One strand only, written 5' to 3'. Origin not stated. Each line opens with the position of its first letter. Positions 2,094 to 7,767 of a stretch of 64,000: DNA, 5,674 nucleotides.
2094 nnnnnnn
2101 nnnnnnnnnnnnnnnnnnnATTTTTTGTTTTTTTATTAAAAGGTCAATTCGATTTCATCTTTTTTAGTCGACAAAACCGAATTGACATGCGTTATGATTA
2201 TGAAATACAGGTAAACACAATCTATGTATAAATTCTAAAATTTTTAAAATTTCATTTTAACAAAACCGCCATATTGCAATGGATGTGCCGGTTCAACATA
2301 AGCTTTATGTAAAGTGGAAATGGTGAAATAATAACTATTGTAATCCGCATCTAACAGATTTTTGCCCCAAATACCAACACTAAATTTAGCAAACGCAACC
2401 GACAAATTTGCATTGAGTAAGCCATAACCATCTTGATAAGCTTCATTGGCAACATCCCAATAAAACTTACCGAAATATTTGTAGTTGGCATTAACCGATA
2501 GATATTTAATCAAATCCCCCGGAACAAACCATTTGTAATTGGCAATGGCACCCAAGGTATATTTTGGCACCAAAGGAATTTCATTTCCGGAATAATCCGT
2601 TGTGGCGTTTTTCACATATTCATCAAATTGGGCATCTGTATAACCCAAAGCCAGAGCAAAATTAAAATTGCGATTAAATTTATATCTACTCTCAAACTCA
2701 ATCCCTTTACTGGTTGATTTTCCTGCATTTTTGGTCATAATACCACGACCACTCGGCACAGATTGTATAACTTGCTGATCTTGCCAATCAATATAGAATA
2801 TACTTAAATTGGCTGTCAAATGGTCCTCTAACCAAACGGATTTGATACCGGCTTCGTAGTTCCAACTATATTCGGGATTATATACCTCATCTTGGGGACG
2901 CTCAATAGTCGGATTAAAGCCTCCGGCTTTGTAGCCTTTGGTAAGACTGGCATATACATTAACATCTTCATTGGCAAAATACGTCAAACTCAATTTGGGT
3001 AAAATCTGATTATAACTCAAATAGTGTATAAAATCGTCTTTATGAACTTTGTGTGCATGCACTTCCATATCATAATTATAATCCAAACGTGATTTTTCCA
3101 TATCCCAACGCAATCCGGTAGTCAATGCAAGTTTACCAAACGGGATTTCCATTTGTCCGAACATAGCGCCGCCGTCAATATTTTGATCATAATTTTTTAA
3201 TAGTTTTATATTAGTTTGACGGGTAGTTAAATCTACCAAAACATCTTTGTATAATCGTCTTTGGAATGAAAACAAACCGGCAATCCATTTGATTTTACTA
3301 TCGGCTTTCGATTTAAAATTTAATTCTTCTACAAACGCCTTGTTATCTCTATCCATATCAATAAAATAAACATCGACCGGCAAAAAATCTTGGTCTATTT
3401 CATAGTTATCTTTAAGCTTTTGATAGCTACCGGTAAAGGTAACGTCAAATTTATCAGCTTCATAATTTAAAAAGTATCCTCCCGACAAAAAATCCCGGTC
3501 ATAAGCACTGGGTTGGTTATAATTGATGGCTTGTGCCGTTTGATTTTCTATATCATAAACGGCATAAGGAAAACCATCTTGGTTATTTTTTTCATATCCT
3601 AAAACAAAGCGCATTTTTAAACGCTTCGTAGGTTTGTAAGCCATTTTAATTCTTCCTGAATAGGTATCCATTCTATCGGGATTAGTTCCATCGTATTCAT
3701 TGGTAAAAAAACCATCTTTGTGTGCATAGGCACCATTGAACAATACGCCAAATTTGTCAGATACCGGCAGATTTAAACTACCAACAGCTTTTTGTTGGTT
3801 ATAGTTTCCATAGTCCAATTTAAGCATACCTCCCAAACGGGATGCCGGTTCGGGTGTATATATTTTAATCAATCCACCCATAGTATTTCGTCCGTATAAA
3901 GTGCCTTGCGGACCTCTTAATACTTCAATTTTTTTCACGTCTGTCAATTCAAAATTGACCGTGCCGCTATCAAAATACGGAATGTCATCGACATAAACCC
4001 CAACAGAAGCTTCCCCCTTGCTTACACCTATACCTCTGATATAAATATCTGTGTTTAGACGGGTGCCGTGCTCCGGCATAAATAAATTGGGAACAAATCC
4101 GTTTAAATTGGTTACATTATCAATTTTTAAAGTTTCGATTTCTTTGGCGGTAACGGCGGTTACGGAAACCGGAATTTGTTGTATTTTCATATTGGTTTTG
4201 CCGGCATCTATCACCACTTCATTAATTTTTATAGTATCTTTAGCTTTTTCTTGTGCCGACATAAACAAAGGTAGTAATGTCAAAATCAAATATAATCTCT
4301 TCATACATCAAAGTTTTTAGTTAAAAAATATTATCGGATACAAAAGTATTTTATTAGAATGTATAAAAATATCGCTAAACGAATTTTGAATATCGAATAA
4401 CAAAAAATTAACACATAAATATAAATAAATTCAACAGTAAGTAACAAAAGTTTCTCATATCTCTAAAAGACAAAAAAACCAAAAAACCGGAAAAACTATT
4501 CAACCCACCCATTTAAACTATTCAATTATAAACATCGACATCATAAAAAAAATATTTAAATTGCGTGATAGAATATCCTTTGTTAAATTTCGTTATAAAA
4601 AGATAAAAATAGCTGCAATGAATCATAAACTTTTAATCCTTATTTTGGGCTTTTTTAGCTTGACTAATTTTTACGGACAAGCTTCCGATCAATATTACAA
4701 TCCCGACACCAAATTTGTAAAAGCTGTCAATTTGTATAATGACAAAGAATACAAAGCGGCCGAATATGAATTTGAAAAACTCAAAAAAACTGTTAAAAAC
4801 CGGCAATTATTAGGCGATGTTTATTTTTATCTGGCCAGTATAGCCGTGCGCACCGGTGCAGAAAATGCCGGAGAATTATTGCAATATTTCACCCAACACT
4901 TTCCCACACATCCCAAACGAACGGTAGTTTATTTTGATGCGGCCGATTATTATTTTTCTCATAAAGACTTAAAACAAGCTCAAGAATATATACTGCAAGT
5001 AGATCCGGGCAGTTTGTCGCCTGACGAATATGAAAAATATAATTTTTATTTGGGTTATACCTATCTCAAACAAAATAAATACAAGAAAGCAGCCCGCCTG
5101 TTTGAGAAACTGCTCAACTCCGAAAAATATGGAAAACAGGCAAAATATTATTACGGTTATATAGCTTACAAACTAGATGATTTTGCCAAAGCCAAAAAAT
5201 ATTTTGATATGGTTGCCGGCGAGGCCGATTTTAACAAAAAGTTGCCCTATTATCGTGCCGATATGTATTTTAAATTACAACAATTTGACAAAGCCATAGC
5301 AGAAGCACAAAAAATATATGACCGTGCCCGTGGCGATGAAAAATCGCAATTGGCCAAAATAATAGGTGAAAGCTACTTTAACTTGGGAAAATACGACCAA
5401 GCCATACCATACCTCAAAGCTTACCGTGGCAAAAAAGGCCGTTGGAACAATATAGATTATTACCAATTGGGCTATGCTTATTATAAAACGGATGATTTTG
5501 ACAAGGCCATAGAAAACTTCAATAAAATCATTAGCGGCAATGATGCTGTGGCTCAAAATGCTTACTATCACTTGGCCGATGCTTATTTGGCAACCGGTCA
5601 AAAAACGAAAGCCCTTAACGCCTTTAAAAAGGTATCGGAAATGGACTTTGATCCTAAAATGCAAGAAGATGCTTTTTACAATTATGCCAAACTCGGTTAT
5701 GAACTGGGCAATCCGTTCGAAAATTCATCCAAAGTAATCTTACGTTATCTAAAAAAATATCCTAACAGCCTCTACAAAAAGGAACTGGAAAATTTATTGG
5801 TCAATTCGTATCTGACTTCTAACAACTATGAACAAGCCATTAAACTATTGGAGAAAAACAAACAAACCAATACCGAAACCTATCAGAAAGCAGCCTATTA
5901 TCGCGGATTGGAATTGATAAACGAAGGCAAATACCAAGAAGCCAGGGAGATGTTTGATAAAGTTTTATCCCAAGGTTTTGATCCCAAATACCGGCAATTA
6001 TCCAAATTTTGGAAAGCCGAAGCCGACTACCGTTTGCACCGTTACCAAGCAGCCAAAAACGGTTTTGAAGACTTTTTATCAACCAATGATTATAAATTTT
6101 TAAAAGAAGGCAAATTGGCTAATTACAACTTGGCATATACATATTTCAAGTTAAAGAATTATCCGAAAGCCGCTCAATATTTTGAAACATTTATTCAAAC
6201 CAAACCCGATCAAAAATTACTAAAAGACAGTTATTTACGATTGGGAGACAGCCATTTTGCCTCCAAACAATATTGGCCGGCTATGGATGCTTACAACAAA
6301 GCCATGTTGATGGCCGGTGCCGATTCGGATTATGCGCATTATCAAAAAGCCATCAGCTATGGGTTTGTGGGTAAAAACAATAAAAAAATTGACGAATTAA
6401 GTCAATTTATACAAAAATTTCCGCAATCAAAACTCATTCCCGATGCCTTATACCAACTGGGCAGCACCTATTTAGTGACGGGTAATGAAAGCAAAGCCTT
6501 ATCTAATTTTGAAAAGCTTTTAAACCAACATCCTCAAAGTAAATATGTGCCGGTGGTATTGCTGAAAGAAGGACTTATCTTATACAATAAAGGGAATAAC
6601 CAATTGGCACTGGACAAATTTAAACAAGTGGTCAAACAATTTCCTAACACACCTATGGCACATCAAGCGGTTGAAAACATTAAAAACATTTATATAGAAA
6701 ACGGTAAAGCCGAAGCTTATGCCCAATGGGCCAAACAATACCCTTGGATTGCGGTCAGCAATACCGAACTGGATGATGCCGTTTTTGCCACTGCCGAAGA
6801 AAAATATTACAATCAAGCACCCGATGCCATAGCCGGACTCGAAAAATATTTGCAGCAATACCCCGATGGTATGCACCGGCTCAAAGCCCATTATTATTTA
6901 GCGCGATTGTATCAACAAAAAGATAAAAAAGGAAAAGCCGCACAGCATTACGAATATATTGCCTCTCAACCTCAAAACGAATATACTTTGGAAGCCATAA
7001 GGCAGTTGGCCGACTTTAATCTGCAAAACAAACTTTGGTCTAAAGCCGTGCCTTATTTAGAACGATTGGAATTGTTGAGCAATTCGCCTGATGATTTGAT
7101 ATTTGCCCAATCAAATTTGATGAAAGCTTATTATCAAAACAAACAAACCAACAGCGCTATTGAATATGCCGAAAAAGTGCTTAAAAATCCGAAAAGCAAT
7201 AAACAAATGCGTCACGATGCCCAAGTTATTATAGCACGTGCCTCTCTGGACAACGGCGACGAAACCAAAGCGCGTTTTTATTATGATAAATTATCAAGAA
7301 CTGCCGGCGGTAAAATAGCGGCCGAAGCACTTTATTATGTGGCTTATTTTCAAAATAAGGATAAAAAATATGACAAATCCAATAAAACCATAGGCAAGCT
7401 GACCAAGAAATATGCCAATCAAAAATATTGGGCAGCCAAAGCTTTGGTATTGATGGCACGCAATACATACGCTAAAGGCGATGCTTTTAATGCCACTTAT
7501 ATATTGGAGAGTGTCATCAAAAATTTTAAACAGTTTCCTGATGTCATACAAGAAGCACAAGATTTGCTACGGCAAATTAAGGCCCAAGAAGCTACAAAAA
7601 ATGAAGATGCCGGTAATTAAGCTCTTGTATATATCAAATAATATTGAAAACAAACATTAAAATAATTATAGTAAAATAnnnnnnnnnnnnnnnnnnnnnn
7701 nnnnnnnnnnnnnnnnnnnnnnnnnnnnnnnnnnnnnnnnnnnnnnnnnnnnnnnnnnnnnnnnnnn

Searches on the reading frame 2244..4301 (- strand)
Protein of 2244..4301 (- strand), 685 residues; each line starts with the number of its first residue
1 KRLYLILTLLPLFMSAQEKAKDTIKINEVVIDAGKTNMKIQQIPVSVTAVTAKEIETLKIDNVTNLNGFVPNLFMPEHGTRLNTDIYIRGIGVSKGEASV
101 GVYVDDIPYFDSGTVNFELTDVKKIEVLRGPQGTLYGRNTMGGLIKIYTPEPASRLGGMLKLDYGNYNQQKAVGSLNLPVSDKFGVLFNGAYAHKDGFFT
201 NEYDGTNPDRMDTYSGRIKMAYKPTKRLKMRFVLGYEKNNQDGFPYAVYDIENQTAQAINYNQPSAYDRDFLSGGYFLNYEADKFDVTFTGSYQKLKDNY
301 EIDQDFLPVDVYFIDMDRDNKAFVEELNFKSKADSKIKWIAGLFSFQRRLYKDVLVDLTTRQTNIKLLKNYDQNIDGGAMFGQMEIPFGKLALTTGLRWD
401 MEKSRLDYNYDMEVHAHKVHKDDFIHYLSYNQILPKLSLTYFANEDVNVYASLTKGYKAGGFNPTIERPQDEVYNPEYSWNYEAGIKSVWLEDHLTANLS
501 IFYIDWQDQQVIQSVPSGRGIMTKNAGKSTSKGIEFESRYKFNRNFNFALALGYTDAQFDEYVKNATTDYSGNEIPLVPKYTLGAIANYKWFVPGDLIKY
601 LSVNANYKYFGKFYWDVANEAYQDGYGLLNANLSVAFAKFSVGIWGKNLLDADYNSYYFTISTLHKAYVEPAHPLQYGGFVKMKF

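Call 28: search_protein_families(library=pfam, proteins=[window:2244-4301:-], max_evalue=0.00001)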
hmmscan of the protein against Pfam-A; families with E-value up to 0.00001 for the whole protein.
window:2244-4301:- (685 aa): 2 families
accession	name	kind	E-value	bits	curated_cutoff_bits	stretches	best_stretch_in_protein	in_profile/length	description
PF00593.30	TonB_dep_Rec_b-barrel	-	5.3e-46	158.8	27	1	236-649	24-436/436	TonB dependent receptor-like, beta-barrel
PF07715.20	Plug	-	1.2e-18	68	23.9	1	40-143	2-106/107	TonB-dependent Receptor Plug Domain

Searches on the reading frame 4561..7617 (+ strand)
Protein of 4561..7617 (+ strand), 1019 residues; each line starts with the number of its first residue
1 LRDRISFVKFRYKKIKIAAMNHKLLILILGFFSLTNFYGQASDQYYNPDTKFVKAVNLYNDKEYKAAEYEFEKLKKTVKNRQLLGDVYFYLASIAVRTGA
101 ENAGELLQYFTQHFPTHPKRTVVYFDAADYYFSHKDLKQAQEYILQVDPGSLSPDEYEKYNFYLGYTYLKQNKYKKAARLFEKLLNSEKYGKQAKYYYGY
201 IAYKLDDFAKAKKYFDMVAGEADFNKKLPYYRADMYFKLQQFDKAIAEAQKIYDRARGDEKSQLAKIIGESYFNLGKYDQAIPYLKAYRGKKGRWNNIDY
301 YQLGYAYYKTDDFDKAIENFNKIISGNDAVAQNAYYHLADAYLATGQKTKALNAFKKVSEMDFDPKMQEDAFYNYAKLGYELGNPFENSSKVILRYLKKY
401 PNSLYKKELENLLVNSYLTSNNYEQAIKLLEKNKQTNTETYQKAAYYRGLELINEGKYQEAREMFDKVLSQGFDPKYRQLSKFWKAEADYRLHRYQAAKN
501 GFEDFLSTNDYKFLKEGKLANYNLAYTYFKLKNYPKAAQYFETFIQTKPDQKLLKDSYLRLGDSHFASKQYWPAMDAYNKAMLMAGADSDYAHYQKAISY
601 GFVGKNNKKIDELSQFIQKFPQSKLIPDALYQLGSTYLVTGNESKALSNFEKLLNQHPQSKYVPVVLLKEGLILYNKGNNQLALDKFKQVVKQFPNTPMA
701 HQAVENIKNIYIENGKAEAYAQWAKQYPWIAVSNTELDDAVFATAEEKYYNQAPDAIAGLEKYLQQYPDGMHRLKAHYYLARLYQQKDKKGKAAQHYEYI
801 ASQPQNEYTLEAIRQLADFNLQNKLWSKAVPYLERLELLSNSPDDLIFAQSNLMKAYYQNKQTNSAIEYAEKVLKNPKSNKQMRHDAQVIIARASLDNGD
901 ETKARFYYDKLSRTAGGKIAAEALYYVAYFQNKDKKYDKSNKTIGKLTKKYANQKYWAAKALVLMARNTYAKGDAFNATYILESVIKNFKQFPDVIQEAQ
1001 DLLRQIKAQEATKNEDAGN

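Call 28: search_protein_families(library=pfam, proteins=[window:4561-7617:+], max_evalue=0.00001)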
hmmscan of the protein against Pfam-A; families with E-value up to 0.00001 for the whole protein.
window:4561-7617:+ (1019 aa): 17 families
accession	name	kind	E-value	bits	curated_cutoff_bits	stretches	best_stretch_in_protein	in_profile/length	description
PF07719.23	TPR_2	-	3.7e-45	148.8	27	0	520-550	3-33/34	Tetratricopeptide repeat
PF13174.12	TPR_6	-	3.5e-39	131.2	26.3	0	628-660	1-33/33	Tetratricopeptide repeat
PF13432.12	TPR_16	-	3.9e-33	113.9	32.7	0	301-357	1-56/65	Tetratricopeptide repeat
PF13428.12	TPR_14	-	6e-31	104.2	23.5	0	627-660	1-34/44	Tetratricopeptide repeat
PF13424.12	TPR_12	-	1.1e-30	106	30.1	0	300-361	6-74/77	Tetratricopeptide repeat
PF00515.34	TPR_1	-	2e-30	103.7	27.8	0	300-324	4-28/34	Tetratricopeptide repeat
PF14559.12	TPR_19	-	4.8e-28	97.7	25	0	311-367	5-61/68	Tetratricopeptide repeat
PF13181.12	TPR_8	-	1.1e-27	94.2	25.7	0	334-364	3-33/34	Tetratricopeptide repeat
PF12895.13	ANAPC3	-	1.7e-16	60.7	27.2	0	171-247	2-77/82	Anaphase-promoting complex, cyclosome, subunit 3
PF13176.12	TPR_7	-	3.3e-16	58.4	27.9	0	164-186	5-27/36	Tetratricopeptide repeat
PF13525.12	YfiO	-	1.1e-15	58.4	25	0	485-629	11-129/203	Outer membrane lipoprotein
PF25063.1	ARM_TT21_C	-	1.2e-14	55.2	35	1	86-252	21-190/209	Tetratricopeptide repeat protein 21 C-terminal ARM domain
PF13371.12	TPR_9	-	5.6e-08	33.1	35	0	523-551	34-62/73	Tetratricopeptide repeat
PF17874.7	TPR_MalT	-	4e-07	30.1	45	0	775-913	123-268/336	MalT-like TPR region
PF16918.11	PknG_TPR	-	9.2e-07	28.4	27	0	412-470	99-156/340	Protein kinase G tetratricopeptide repeat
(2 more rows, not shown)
